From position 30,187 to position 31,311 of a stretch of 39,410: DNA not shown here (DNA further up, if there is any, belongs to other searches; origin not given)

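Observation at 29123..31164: Bacterial split Tm-1 pair (UPF0261 plus PEP-hydrolase-like TIM barrel) embedded in the regulon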

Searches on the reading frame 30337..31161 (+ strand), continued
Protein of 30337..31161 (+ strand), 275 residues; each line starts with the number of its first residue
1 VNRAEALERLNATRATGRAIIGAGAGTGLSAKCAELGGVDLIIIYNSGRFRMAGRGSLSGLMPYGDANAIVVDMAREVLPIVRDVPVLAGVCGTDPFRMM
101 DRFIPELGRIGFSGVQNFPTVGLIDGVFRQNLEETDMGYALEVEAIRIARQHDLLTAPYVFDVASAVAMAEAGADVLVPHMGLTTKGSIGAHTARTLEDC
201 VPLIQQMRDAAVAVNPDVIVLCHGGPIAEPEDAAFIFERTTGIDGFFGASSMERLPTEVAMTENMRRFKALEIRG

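Call 84: search_protein_families(library=pfam, proteins=[P0260, P0207, P0250, P0227, P0249], max_evalue=0.01)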
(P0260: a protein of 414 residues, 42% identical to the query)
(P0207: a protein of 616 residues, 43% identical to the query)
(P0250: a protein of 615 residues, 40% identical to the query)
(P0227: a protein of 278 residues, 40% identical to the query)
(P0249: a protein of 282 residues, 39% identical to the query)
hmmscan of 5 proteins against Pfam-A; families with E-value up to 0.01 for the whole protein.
P0260 (414 aa): 1 family
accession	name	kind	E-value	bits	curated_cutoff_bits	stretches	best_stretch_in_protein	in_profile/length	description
PF09370.16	PEP_hydrolase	-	3.6e-100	335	33.8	1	7-268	5-266/267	Phosphoenolpyruvate hydrolase-like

P0207 (616 aa): 13 families
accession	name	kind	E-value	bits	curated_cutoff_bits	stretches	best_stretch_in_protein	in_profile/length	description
PF09370.16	PEP_hydrolase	-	4.4e-101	338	33.8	1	14-280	1-267/267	Phosphoenolpyruvate hydrolase-like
PF00158.32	Sigma54_activat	-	6.7e-75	250.8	20.2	1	303-469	1-167/168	Sigma-54 interaction domain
PF25601.1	AAA_lid_14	-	7.2e-27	93.5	27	1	475-554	1-80/87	AAA+ ATPase lid domain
PF14532.12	Sigma54_activ_2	-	1.5e-24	87.3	25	1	304-474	1-138/138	Sigma-54 interaction domain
PF02954.25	HTH_8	-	2.6e-09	37.1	22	1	583-613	12-42/42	Bacterial regulatory protein, Fis family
PF07728.20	AAA_5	-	4.3e-05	24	22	1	326-446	1-124/139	AAA domain (dynein-related subfamily)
PF13191.12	AAA_16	-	0.0002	22.3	32.6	1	307-384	6-73/167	AAA ATPase domain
PF00004.35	AAA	-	0.00029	21.7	21.2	1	327-452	1-115/131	ATPase family associated with various cellular activities (AAA)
PF13556.12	HTH_30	-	0.00075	19.7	27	1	587-612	10-35/59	PucR C-terminal helix-turn-helix domain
PF02796.21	HTH_7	-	0.00077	20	23.8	1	591-611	23-43/45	Helix-turn-helix domain of resolvase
PF05043.19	Mga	-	0.0014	19.7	21.1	1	579-613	20-54/87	Mga helix-turn-helix domain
PF01078.27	Mg_chelatase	-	0.0052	16.6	20.3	0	383-416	94-127/207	Magnesium chelatase, subunit ChlI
PF07724.20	AAA_2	-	0.0096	16.4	27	0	325-456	4-136/166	AAA domain (Cdc48 subfamily)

P0250 (615 aa): 9 families
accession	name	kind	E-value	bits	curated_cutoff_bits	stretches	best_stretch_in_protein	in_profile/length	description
PF09370.16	PEP_hydrolase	-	3e-104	348.4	33.8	1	7-271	2-266/267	Phosphoenolpyruvate hydrolase-like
PF00158.32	Sigma54_activat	-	1.8e-72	242.9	20.2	1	295-461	1-167/168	Sigma-54 interaction domain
PF25601.1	AAA_lid_14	-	2e-22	79.2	27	1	467-546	1-80/87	AAA+ ATPase lid domain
PF14532.12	Sigma54_activ_2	-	1.1e-21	77.9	25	1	296-466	1-138/138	Sigma-54 interaction domain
PF02954.25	HTH_8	-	3.2e-13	49.6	22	1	567-605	4-42/42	Bacterial regulatory protein, Fis family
PF01078.27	Mg_chelatase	-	0.00039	20.3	20.3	0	374-406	93-125/207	Magnesium chelatase, subunit ChlI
PF07728.20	AAA_5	-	0.0017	18.8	22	1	318-436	1-122/139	AAA domain (dynein-related subfamily)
PF07724.20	AAA_2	-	0.0025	18.3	27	1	315-447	2-135/166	AAA domain (Cdc48 subfamily)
PF13384.12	HTH_23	-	0.0052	17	24.6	0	579-600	15-36/50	Homeodomain-like domain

P0227 (278 aa): 1 family
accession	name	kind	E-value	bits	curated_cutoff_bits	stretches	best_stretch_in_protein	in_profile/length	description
PF09370.16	PEP_hydrolase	-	7.8e-75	251.9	33.8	1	10-250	3-243/267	Phosphoenolpyruvate hydrolase-like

P0249 (282 aa): 1 family
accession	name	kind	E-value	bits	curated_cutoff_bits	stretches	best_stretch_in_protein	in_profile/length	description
PF09370.16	PEP_hydrolase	-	1.2e-89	300.5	33.8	1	9-274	1-266/267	Phosphoenolpyruvate hydrolase-like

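Call 86: search_protein_families(library=ncbifam, proteins=[window:30337-31161:+], max_evalue=0.001)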
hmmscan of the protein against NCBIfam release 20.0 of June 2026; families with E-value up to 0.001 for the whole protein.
window:30337-31161:+ (275 aa): 0 families

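Call 90: find_encoding_contigs(protein=P0207, flank=7000, max_places=1)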
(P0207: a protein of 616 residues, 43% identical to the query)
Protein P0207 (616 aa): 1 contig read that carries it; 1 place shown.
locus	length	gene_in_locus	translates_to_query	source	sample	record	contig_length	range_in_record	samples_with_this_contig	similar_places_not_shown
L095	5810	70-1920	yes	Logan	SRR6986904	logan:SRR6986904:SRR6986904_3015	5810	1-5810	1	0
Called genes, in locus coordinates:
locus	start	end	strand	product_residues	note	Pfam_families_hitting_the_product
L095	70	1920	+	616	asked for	PF09370:PEP_hydrolase, PF00158:Sigma54_activat, PF14532:Sigma54_activ_2, PF25601:AAA_lid_14, PF02954:HTH_8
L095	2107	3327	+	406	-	PF06792:UPF0261, PF23189:UPF0261_C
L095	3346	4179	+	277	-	PF09370:PEP_hydrolase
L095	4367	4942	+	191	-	PF06496:DUF1097 (weak)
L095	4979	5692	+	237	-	PF04029:2-ph_phosp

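Call 91: find_encoding_contigs(protein=P0196, flank=7000, max_places=1)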
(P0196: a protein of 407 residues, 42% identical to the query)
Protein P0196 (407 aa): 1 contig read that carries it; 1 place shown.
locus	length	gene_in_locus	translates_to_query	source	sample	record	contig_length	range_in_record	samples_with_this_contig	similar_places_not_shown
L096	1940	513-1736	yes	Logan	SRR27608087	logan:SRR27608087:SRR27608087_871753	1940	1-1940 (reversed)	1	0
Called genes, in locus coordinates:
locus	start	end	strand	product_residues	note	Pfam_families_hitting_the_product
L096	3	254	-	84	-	?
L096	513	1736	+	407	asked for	PF09370:PEP_hydrolase, PF00165:HTH_AraC (weak), PF12833:HTH_18, PF00165:HTH_AraC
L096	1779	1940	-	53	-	?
